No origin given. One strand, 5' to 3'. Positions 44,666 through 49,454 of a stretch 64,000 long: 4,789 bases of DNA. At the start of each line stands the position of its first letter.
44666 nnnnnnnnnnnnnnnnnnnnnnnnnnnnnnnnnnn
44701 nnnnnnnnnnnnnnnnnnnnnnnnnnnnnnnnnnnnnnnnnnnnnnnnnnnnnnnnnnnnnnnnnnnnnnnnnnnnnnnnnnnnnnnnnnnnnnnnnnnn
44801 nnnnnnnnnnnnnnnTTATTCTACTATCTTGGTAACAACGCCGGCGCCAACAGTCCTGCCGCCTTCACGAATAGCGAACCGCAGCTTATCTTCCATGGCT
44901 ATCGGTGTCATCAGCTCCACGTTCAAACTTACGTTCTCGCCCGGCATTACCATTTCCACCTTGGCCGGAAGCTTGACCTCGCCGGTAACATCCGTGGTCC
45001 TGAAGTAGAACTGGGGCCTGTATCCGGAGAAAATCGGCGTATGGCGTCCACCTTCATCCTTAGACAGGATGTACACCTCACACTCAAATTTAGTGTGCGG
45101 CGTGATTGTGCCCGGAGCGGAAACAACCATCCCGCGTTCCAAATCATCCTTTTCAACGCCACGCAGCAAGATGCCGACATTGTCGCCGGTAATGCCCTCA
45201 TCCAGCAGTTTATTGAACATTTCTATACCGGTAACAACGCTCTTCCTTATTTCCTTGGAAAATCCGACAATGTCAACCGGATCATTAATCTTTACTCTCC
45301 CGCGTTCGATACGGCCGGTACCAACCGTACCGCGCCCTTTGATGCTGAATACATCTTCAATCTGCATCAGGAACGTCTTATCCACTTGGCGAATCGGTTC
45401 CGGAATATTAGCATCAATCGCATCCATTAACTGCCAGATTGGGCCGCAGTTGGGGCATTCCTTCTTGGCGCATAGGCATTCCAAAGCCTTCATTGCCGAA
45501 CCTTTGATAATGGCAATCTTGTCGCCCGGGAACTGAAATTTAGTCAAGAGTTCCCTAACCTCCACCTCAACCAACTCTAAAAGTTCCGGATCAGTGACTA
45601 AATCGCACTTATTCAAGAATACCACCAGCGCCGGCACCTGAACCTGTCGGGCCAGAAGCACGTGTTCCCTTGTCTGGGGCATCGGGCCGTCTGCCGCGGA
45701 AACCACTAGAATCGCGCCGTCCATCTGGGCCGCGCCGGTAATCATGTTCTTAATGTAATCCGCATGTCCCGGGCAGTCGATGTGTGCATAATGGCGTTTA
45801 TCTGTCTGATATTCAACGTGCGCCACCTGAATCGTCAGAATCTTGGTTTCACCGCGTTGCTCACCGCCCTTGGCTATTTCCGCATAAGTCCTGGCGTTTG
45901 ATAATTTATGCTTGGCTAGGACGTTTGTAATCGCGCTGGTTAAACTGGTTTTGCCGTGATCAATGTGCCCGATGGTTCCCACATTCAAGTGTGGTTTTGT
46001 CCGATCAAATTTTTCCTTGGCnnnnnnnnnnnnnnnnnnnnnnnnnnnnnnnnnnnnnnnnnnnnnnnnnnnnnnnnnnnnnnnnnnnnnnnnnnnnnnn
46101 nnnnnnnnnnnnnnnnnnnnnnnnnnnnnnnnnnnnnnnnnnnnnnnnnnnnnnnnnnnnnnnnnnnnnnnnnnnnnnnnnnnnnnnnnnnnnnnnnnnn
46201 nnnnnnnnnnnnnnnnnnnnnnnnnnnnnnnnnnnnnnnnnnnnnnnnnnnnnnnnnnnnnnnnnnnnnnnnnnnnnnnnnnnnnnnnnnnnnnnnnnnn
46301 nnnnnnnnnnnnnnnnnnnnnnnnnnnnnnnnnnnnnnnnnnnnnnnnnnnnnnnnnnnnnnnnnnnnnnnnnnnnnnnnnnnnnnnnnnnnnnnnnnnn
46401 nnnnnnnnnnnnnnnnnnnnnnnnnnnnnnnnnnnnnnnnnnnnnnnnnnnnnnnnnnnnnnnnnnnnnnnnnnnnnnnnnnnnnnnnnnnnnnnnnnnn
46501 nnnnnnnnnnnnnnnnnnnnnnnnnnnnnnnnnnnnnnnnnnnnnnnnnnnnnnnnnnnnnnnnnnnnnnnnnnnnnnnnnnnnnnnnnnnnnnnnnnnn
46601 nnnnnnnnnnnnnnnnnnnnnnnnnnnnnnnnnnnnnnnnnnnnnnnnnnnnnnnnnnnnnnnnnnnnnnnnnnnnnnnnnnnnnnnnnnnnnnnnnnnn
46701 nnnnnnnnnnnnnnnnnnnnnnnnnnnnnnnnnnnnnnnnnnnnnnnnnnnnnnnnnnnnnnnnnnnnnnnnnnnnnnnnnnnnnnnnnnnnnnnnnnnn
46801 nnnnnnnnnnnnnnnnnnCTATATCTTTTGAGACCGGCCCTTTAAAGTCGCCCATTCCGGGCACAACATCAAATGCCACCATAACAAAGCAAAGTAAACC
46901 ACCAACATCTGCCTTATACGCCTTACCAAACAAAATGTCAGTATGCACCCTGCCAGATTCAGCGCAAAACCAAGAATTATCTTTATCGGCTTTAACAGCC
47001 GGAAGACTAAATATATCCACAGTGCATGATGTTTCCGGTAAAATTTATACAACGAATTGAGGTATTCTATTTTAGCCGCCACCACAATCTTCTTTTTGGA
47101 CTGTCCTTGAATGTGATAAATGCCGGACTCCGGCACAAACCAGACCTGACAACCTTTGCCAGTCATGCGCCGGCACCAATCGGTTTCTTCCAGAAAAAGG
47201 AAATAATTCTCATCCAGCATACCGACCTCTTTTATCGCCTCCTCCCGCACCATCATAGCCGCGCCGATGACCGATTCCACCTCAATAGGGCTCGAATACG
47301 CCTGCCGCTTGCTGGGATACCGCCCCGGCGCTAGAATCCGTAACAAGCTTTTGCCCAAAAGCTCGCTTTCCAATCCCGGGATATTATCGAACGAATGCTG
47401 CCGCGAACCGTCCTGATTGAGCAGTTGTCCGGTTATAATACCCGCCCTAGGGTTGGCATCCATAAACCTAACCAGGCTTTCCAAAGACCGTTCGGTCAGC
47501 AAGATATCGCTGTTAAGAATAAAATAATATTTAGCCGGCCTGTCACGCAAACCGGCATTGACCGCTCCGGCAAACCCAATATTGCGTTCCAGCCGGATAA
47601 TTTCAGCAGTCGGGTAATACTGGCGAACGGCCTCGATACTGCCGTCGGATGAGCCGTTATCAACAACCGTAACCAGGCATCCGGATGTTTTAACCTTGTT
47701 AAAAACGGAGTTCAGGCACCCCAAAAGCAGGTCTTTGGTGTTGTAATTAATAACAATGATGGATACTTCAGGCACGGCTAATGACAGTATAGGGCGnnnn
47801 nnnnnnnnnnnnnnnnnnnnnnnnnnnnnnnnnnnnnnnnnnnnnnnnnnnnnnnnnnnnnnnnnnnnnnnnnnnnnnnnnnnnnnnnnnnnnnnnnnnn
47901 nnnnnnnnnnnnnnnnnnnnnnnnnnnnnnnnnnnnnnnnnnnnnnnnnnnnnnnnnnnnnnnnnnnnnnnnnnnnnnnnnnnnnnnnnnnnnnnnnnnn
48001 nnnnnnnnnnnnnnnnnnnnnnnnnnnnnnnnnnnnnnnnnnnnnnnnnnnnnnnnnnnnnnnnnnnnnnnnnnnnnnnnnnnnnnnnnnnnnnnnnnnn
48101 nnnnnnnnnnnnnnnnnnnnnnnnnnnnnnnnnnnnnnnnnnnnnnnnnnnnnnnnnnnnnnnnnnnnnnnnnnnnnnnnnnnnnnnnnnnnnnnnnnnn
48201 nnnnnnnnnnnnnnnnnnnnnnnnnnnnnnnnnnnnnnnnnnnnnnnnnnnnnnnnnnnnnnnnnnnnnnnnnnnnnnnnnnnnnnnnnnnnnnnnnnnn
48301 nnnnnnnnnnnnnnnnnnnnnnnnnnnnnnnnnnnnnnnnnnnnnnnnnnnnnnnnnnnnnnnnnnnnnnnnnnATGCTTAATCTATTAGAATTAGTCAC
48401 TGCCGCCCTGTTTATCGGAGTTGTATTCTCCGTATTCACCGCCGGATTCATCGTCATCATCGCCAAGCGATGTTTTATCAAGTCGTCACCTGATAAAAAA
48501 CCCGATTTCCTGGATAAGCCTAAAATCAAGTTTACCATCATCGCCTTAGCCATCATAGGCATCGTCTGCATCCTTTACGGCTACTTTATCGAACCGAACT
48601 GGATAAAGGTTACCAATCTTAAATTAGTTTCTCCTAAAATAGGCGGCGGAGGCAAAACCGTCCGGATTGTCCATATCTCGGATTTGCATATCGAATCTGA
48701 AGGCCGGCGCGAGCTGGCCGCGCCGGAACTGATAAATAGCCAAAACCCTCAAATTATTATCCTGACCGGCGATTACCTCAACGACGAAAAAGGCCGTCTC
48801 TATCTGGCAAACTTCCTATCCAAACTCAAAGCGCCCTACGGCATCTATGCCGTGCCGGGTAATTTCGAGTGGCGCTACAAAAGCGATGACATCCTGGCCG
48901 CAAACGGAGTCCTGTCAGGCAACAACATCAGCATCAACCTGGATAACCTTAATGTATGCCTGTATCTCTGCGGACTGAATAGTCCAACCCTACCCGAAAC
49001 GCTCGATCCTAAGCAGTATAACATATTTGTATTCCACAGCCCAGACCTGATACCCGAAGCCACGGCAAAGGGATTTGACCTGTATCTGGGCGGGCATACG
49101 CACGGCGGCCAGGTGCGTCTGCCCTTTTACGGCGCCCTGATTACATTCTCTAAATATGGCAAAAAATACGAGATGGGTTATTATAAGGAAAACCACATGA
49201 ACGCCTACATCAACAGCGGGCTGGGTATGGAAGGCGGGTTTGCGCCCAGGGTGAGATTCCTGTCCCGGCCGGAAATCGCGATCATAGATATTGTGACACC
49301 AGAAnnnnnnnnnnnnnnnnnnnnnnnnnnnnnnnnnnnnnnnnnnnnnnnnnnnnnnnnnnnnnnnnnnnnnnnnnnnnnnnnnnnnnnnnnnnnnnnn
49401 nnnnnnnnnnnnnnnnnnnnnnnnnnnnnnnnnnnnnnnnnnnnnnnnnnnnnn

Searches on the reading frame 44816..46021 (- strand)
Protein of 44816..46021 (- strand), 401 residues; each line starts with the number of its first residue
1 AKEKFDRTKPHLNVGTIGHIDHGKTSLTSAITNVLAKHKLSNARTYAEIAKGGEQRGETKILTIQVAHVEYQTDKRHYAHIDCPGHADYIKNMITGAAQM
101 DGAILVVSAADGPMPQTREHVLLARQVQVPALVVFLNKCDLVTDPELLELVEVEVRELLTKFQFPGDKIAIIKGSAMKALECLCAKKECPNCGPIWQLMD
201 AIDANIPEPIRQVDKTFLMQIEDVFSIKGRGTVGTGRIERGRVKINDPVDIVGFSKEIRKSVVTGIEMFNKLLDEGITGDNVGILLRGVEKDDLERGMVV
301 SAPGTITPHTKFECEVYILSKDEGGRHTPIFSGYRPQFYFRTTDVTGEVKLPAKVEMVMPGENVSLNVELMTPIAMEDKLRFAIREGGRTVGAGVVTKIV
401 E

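Call 85: search_protein_families(library=pfam, proteins=[window:44816-46021:-], max_evalue=0.00001)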
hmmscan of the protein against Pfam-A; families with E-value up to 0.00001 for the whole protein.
window:44816-46021:- (401 aa): 3 families
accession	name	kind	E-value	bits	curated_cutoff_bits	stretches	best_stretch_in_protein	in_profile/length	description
PF00009.33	GTP_EFTU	-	2.6e-54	184.1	26.5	1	9-207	1-187/188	Elongation factor Tu GTP binding domain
PF03143.23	GTP_EFTU_D3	-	5.7e-39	133.1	27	1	305-399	1-105/106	Elongation factor Tu C-terminal domain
PF03144.31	GTP_EFTU_D2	-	2.6e-17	63.4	30.3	1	231-300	1-72/73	Elongation factor Tu domain 2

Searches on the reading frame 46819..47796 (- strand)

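Call 85: search_protein_families(library=pfam, proteins=[window:46819-47796:-], max_evalue=0.00001)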
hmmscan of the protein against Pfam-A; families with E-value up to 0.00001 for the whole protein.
window:46819-47796:- (325 aa): 3 families
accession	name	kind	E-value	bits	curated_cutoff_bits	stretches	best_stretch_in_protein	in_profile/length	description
PF00535.33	Glycos_transf_2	-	8.8e-22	78.3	23.3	1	12-191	1-167/168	Glycosyl transferase family 2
PF13632.12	Glyco_trans_2_3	-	3.4e-09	37.2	27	1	93-307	4-195/198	Glycosyl transferase family group 2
PF13641.12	Glyco_tranf_2_3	-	2e-08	35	27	1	9-235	1-218/230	Glycosyltransferase like family 2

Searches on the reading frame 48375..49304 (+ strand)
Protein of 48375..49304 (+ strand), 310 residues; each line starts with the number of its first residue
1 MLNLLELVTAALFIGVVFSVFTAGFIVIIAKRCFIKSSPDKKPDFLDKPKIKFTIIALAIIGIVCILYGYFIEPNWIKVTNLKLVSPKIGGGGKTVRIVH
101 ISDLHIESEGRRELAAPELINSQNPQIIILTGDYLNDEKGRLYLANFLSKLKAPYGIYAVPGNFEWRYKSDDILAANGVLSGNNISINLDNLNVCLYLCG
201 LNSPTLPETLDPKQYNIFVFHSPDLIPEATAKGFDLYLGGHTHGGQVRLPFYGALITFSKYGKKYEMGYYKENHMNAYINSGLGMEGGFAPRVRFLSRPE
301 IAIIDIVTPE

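Call 85: search_protein_families(library=pfam, proteins=[window:48375-49304:+], max_evalue=0.00001)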
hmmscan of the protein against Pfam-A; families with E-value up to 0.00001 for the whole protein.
window:48375-49304:+ (310 aa): 1 family
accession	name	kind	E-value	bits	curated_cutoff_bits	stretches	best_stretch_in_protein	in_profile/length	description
PF00149.33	Metallophos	-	2.4e-12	48.1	21.5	1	97-244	2-190/191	Calcineurin-like phosphoesterase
